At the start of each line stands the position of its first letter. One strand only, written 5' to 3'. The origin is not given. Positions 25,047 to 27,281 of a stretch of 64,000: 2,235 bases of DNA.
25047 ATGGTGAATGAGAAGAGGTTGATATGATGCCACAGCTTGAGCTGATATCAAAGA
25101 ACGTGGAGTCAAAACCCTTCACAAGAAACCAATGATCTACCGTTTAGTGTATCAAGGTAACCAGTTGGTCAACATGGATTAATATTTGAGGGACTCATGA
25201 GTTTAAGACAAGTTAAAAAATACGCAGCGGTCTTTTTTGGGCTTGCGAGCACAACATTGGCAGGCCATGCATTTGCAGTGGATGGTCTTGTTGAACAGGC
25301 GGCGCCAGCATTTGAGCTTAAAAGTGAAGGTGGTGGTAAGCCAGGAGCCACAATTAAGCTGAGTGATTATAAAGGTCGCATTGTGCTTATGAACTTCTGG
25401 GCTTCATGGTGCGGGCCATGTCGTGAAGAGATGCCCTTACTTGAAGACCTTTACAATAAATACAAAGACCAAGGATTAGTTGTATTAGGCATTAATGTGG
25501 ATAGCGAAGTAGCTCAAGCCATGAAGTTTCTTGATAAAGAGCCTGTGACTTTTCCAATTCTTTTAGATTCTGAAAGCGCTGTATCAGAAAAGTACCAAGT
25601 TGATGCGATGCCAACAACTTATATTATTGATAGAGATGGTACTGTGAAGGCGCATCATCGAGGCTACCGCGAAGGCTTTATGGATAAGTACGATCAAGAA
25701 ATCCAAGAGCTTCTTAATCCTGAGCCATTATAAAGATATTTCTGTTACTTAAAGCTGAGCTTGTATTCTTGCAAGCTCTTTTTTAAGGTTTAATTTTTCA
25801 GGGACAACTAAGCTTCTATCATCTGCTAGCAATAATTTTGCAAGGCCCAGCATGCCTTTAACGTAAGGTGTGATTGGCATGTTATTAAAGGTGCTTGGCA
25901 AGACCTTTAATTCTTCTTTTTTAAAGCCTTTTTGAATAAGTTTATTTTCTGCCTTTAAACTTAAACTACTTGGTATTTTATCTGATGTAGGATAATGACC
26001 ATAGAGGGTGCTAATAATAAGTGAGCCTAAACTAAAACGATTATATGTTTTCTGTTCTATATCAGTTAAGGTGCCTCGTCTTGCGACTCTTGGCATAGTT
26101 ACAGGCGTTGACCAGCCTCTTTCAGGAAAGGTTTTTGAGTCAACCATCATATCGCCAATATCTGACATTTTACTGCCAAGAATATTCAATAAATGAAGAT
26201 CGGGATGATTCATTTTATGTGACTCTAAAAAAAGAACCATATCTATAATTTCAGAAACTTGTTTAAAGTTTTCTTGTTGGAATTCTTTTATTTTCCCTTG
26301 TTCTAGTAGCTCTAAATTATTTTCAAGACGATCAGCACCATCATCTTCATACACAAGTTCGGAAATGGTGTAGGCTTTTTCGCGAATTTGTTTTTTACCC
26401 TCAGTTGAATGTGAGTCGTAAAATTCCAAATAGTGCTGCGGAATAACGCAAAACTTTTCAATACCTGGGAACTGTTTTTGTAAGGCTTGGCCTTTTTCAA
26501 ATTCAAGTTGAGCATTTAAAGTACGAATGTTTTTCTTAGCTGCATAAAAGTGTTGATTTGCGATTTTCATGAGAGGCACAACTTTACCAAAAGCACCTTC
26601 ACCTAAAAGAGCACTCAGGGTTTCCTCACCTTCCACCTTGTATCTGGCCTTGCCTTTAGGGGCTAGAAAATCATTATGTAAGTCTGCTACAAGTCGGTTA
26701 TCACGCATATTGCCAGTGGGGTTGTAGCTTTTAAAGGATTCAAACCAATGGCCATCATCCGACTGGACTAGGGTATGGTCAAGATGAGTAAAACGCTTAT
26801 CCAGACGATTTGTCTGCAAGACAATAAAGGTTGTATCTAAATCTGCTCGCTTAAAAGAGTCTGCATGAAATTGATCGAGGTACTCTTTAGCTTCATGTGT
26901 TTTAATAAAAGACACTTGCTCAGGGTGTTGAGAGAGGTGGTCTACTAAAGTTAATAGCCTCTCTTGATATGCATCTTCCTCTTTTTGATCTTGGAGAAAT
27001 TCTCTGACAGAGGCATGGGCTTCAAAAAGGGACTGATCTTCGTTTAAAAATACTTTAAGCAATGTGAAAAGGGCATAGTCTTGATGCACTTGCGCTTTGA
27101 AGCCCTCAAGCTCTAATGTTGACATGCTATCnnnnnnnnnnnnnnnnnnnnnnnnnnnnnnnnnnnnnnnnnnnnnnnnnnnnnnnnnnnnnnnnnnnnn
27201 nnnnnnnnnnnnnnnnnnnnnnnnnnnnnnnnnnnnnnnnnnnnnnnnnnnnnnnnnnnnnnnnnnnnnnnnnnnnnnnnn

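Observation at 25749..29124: Tandem pair of divergent atypical-kinase paralogs (HPDxxxxN catalytic loop)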

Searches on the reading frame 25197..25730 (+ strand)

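Call 10: search_protein_families(library=ncbifam, proteins=[window:25197-25730:+], max_evalue=0.01)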
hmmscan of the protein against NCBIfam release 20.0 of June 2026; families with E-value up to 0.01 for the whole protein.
window:25197-25730:+ (178 aa): 27 families (the best 25 are shown)
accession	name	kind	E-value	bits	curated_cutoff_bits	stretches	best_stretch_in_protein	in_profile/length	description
NF002854.0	PRK03147.1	subfamily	1.2e-36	126.2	170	1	11-158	20-160/176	thiol-disulfide oxidoreductase ResA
NF047696.1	ThlDiSintTplARhiz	equivalog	2.2e-21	76.7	230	1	48-154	85-197/219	thiol:disulfide interchange protein TlpA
TIGR00385.1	dsbE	subfamily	4.2e-21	75.3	123.15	1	31-157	35-157/173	DsbE family thiol:disulfide interchange protein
NF041202.1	StoA_CxxC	exception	1.6e-19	70.3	210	1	58-154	50-148/163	endospore biogenesis thiol-disulfide oxidoreductase StoA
NF041054.1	WAxxUGC_long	equivalog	5.8e-19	68.6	300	1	14-150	67-194/354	ResA-like WAxxUGC motif-containing protein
TIGR01068.1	thioredoxin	equivalog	6.2e-15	55.2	96.8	1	61-111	15-64/101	thioredoxin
NF011941.0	PRK15412.1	equivalog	5e-13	49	359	1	30-159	39-164/185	thiol:disulfide interchange protein DsbE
NF006960.0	PRK09437.1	equivalog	2.6e-10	40.4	140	1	34-135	8-105/156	thioredoxin-dependent thiol peroxidase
TIGR01126.1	pdi_dom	equivalog_domain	1.1e-09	38.5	107.2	1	60-109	14-65/105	protein disulfide-isomerase domain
NF006898.0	PRK09381.1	equivalog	4.6e-09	36.6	138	1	62-115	23-75/109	thioredoxin TrxA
NF038285.1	deiodinase_rel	hypoth_equivalog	6.5e-09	35.7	250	1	32-94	178-238/347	deiodinase family protein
NF008229.0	PRK10996.1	equivalog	7.1e-08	32.3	125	1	62-111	54-102/141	thioredoxin TrxC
NF040737.1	peroxi_PrxU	equivalog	8.4e-07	28.9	270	1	32-152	38-170/233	thioredoxin-dependent peroxiredoxin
NF007900.0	PRK10606.1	equivalog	1.2e-06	28.1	270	1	51-105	16-69/183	glutathione peroxidase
NF010625.0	PRK14018.1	equivalog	1.3e-06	27.3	522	1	59-156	55-158/521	bifunctional peptide-methionine (S)-S-oxide reductase MsrA/peptide-methionine (R)-S-oxide reductase MsrB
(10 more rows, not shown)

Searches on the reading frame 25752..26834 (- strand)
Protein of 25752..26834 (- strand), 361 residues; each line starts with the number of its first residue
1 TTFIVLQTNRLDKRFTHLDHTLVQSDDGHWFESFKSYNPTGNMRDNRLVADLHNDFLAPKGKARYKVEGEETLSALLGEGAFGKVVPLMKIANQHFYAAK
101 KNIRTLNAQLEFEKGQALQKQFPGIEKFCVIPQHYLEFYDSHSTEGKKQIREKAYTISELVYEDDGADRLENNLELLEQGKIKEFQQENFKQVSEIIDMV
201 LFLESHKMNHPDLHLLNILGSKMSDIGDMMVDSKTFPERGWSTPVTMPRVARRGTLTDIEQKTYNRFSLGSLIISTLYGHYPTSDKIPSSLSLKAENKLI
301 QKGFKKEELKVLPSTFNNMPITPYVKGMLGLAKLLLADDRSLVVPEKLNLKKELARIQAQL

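Call 29: search_solved_structures(query=A3, max_evalue=0.001, show_alignments=2)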
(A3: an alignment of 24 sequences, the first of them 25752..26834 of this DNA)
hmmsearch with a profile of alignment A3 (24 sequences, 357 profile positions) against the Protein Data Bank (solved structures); distinct sequences matched with E-value up to 0.001: 1427 (the best 60 are shown).
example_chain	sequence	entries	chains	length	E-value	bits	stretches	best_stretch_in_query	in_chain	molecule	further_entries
7dhv_A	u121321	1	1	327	1.5e-14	57.2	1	72-245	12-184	Dual specificity tyrosine-phosphorylation-regulated kinase 2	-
8hlt_A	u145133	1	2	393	1.6e-14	57.1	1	65-245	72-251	Dual specificity tyrosine-phosphorylation-regulated kinase 2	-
7ejv_A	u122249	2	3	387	1.6e-14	57.1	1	65-245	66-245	Dual specificity tyrosine-phosphorylation-regulated kinase 2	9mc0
7ejv_B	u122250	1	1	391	1.6e-14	57.1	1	65-245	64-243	Dual specificity tyrosine-phosphorylation-regulated kinase 2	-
7dh3_A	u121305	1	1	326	1.7e-14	57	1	73-245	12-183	Dual specificity tyrosine-phosphorylation-regulated kinase 2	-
9kqy_B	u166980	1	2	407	1.9e-14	56.9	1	66-245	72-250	Dual specificity tyrosine-phosphorylation-regulated kinase 2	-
5lxc_A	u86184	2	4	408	1.9e-14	56.9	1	66-245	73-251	Dual specificity tyrosine-phosphorylation-regulated kinase 2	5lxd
7dg4_A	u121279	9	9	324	2.3e-14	56.6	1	75-245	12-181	Dual specificity tyrosine-phosphorylation-regulated kinase 2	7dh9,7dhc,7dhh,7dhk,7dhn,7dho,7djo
4azf_A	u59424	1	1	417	2.3e-14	56.6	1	64-245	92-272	DYRK2 DUAL-SPECIFICITY TYROSINE-PHOSPHORYLATION REGULATED KINASE 2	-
1zyc_A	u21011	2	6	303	2.5e-14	56.5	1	75-275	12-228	Serine/threonine-protein kinase GCN2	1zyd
1zy4_A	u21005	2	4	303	2.6e-14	56.4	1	75-275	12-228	Serine/threonine-protein kinase GCN2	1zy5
3k2l_A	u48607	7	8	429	2.6e-14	56.4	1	64-245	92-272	Dual specificity tyrosine-phosphorylation-regulated kinase 2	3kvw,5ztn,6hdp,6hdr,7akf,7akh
6k0j_A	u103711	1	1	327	3.5e-13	52.7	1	72-245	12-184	Dual specificity tyrosine-phosphorylation-regulated kinase 2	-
3dfa_A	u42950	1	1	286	4.8e-13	52.2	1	73-245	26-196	Calcium-dependent protein kinase cgd3_920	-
2wei_A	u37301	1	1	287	4.9e-13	52.2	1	73-245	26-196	CALMODULIN-DOMAIN PROTEIN KINASE 1, PUTATIVE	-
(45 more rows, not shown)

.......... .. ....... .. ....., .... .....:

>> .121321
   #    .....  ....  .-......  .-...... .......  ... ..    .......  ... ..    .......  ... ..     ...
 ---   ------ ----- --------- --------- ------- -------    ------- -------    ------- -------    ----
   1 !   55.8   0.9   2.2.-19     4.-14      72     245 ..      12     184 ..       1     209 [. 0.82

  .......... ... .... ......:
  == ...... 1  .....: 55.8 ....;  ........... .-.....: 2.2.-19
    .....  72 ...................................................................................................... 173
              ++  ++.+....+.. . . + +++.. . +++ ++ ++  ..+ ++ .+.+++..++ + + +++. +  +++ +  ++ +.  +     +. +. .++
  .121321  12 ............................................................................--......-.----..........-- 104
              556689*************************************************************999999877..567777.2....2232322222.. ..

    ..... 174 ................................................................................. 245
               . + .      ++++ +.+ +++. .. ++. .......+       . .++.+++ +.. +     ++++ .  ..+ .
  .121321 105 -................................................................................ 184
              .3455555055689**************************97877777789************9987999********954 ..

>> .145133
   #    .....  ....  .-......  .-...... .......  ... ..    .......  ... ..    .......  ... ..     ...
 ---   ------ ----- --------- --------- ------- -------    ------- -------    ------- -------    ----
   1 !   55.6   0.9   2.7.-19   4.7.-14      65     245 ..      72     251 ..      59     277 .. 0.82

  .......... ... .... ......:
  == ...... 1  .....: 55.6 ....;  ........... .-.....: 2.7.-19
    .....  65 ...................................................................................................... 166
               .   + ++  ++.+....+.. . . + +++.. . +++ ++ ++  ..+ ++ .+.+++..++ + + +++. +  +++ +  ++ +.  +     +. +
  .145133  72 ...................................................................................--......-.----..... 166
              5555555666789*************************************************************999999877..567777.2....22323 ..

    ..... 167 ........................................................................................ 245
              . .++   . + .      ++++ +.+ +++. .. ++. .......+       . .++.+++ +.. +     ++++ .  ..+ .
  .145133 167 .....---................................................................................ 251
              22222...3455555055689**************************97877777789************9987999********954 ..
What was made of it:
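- A 24-sequence profile hits 1,427 PDB kinase sequences, best DYRK2 at 1.5e-14, then GCN2, CDPK1 and CaMK1 (call 29).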

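Call 37: predict_structure(alignment_id=A3)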
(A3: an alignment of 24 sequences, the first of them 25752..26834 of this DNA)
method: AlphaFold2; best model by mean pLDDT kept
length: 361 residues; sequences in the alignment: 24
mean_pLDDT: 94.2   pTM: 0.91
mean pLDDT of the five models: 94.2, 93.2, 93.1, 92.6, 92.3
residues with pLDDT >= 90: 319; 70-90: 33; 50-70: 9; < 50: 0
segments of 3 or more residues with pLDDT < 50: none
pLDDT, mean of each block of 10 residues (from residue 1): 64 88 96 95 94 95 91 95 95 97 94 97 96 94 74 95 96 97 98 98 97 96 95 93 94 94 98 98 97 94 97 96 98 98 98 98 93
secondary structure, 60 per line:
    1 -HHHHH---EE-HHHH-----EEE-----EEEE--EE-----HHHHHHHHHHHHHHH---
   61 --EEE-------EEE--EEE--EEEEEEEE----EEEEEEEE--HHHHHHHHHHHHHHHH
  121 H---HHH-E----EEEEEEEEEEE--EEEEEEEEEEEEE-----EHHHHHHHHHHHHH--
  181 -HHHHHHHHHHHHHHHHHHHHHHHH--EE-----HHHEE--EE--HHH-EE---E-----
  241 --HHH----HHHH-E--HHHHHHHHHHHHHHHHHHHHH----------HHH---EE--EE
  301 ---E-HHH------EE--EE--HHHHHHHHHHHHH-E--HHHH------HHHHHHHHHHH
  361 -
elements in order: H2-6 H13-16 E22-24 E30-33 H43-57 E63-65 E73-75 E78-80 E83-90 E95-102 H105-121 E134-144 E147-159 H166-178 H182-205 H250-253 H258-278 H323-335 H340-343 H350-360
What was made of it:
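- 26619..26831 (-): A residues 166-236: family-specific N-lobe extension (beta-hairpin plus helix). It contains the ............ motif at 26772..26807. Modelled with pLDDT 88-96, strands at 22-24 and 30-33, helix at 43-57 of the trimmed model (call 37).
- On ePK / Hanks-type protein kinase superfamily (Pfam PF00069): The AF2 model has pLDDT 94.2 and pTM 0.91 (call 37).
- The AF2 model of A165-525 has pLDDT 94.2 and pTM 0.91 (call 37).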

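Call 40: fold_search(model_id=the predicted structure, library=pdb)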
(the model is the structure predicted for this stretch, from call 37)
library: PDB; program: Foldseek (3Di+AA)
matches with E <= 10: 1984; with E <= 0.001: 1921
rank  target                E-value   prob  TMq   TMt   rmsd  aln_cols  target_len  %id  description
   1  8sce_B                2.7e-09  1.00  0.51  0.62   7.8       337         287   16  Crystal structure of IRAK4-HSA complexed with N-[(2R)-2-FLUORO-3-HYDROXY-3-METHYLBUTYL]-6-[(5-FLUOROPYRI-YL)AMINO]-4-[ (released 2025-02-12)
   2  9r9k_C                3.6e-09  1.00  0.49  0.59   8.1       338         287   17  IRAK4 in complex with inhibitor (released 2025-10-01)
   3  6c2y_A                3.8e-09  1.00  0.47  0.29   7.5       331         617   19  Human GRK2 in complex with Gbetagamma subunits and CCG257142 (released 2018-04-25)
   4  6vzk                  5.4e-09  1.00  0.44  0.59   7.3       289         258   19  Crystal structure of human CaMKII-alpha (CAMK2A)kinase domain (released 2020-04-22)
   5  6oyw_C                6.0e-09  1.00  0.44  0.59   7.5       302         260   20  ASK1 kinase domain in complex with Compound 11 (released 2019-11-27)
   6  9r9j_C                6.3e-09  1.00  0.49  0.60   6.3       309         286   17  IRAK4 in complex with inhibitor (released 2025-10-01)
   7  6uya_A                6.3e-09  1.00  0.51  0.62   7.9       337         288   16  Crystal structure of Compound 19 bound to IRAK4 (released 2019-11-20)
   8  4jrn_A                6.7e-09  1.00  0.56  0.58   9.2       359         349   13  ROP18 kinase domain in complex with AMP-PNP and sucrose (released 2013-10-23)
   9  7xzq_A                7.9e-09  1.00  0.46  0.53   9.5       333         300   16  Crystal structure of TNIK-thiopeptide TP1 complex (released 2022-10-26)
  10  3nlb                  1.0e-08  1.00  0.45  0.59   7.1       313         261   17  Novel kinase profile highlights the temporal basis of context dependent checkpoint pathways to cell death (released 2011-05-18)
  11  4qye                  1.1e-08  1.00  0.45  0.57   6.6       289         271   17  CHK1 kinase domain in complex with diarylpyrazine compound 1 (released 2014-12-17)
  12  4lv8_A                1.1e-08  1.00  0.53  0.53   9.9       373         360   13  Murine IRGa6 bound to Toxoplasma ROP5C, a pseudokinase GDI (released 2013-09-25)
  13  3pfq                  1.1e-08  1.00  0.42  0.31   9.7       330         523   15  Crystal Structure and Allosteric Activation of Protein Kinase C beta II (released 2011-02-02)
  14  9n48_A                1.1e-08  1.00  0.38  0.45  12.9       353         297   16  Crystal structure of PAK1 bound to compound C1 (released 2025-06-25)
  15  2vn9_A                1.2e-08  1.00  0.46  0.54   8.2       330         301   16  Crystal Structure of Human Calcium Calmodulin dependent Protein Kinase II delta isoform 1, CAMKD (released 2008-02-26)
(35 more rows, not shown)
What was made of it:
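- On ePK / Hanks-type protein kinase superfamily (Pfam PF00069): Foldseek gives about 1,900 kinase chains at E<=1e-3 (call 40).
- Foldseek finds about 1,900 kinase chains (call 40).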

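Call 47: search_protein_families(library=pfam, alignment_id=A3, max_evalue=0.01)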
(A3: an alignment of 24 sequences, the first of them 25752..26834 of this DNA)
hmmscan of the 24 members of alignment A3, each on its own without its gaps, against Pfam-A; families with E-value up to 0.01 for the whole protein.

A. member 1, window:25752-26834:- (361 aa): 1 family
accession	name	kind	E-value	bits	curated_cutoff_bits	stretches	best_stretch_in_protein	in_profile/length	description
PF00069.31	Pkinase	-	1.7e-05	24.8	31.7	1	75-290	5-204/263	Protein kinase domain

B. families by the number of members that match (of 24 scanned): 4 families
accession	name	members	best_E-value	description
PF00069.31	Pkinase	24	1.5e-14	Protein kinase domain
PF07714.23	PK_Tyr_Ser-Thr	7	0.00011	Protein tyrosine and serine/threonine kinase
PF14531.12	Kinase-like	2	0.00073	Kinase-like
PF13095.12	FTA2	2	0.0013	Kinetochore Sim4 complex subunit FTA2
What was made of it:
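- On ePK / Hanks-type protein kinase superfamily (Pfam PF00069): Other members of the same family reach E=1.5e-14 (call 47), and the family profile hits 1,427 PDB kinases (call 29).
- Closest known: Bacterial eukaryotic-like. Same: All family members match the Pfam model (call 47).
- All 24 members hit Pfam Pkinase, best 1.5e-14 (call 47).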

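Call 57: search_protein_families(library=ncbifam, alignment_id=A3, max_evalue=0.001)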
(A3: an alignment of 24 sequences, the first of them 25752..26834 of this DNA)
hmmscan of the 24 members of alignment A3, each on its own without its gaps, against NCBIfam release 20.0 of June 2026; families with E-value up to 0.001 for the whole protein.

A. member 1, window:25752-26834:- (361 aa): 0 families

B. families by the number of members that match (of 24 scanned): 4 families
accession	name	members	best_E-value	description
NF038150.1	lanthi_synth_IV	7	3.1e-09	class IV lanthionine synthetase LanL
NF047741.1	antiphage_MADS6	1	0.00011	methylation-associated defense system protein kinase MAD6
NF033442.0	BREX_PglW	1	0.0005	BREX system serine/threonine kinase PglW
NF009651.0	PRK13184.1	1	0.00079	serine/threonine-protein kinase PknD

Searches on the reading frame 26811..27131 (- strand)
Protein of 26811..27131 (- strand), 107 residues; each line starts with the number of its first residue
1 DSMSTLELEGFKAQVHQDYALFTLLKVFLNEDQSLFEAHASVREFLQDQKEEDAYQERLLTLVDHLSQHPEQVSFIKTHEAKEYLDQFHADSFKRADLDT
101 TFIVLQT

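Call 74: search_solved_structures(query=A5, max_evalue=1)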
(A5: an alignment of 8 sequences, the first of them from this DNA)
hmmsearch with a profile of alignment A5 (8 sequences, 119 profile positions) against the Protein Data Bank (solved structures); distinct sequences matched with E-value up to 1: 14.
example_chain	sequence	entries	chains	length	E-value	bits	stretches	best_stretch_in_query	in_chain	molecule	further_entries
1p68_A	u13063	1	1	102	0.21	15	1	43-96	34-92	De novo designed protein S-824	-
6j5i_d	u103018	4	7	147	0.24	14.9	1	29-90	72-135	ATP synthase subunit d, mitochondrial | ATP synthase peripheral stalk subunit d, mitochondrial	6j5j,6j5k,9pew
1r6f_A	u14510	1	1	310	0.28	14.7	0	13-60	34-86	Virulence-associated V antigen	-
2cly_B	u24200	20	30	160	0.28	14.6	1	14-90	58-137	ATP SYNTHASE D CHAIN, MITOCHONDRIAL | ATP synthase subunit d, mitochondrial | ATP synthase peripheral stalk subunit d, mitochondrial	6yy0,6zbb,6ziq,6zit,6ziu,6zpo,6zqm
9vpb_Ad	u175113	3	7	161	0.29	14.6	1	14-90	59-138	ATP synthase peripheral stalk subunit d, mitochondrial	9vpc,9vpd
6zna_Ad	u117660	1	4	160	0.3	14.6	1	29-90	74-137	ATP synthase subunit d, mitochondrial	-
6zmr_d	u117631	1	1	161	0.3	14.5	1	29-90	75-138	ATP synthase subunit d, mitochondrial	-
9pex_M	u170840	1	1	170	0.31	14.5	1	30-90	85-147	ATP synthase peripheral stalk subunit d, mitochondrial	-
4jbu_A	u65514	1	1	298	0.32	14.5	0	12-60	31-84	Virulence-associated V antigen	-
9bxu_d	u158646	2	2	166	0.33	14.4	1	30-90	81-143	ATP synthase subunit d, mitochondrial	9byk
6tt7_M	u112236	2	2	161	0.35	14.3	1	15-90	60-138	ATP synthase subunit d, mitochondrial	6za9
8a22_AJ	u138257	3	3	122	0.46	13.9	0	55-93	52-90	mL64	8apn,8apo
8a22_Yi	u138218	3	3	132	0.55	13.7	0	55-93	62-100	mS114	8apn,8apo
5mfi_A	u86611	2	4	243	0.88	13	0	60-100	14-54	YIII(Dq.V2)4CqI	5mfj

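Call 75: search_protein_families(library=pfam, alignment_id=A5, max_evalue=0.1)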
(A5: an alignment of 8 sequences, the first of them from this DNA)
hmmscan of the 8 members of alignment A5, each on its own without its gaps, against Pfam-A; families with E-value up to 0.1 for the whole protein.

A. member 1, seq(107 aa): 1 family
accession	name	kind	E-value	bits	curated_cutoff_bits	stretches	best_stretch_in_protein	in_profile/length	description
PF02899.23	Phage_int_SAM_1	-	0.0042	17.8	22.3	1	53-95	20-62/83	Phage integrase, N-terminal SAM-like domain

B. families by the number of members that match (of 8 scanned): 4 families
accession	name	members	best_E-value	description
PF14357.11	DUF4404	1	0.0035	Domain of unknown function (DUF4404)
PF02899.23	Phage_int_SAM_1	1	0.0042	Phage integrase, N-terminal SAM-like domain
PF24628.1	DUF7627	1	0.006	Repeat of unknown function (DUF7627)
PF16693.10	Yop-YscD_ppl_1st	1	0.066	YscD/CdsD-like Bon-like domain 1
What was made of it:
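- Tried and rejected: A profile of the N-terminal helical domain against PDB and Pfam gave nothing significant: E>=0.2 and inconsistent weak hits (calls 74, 75).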
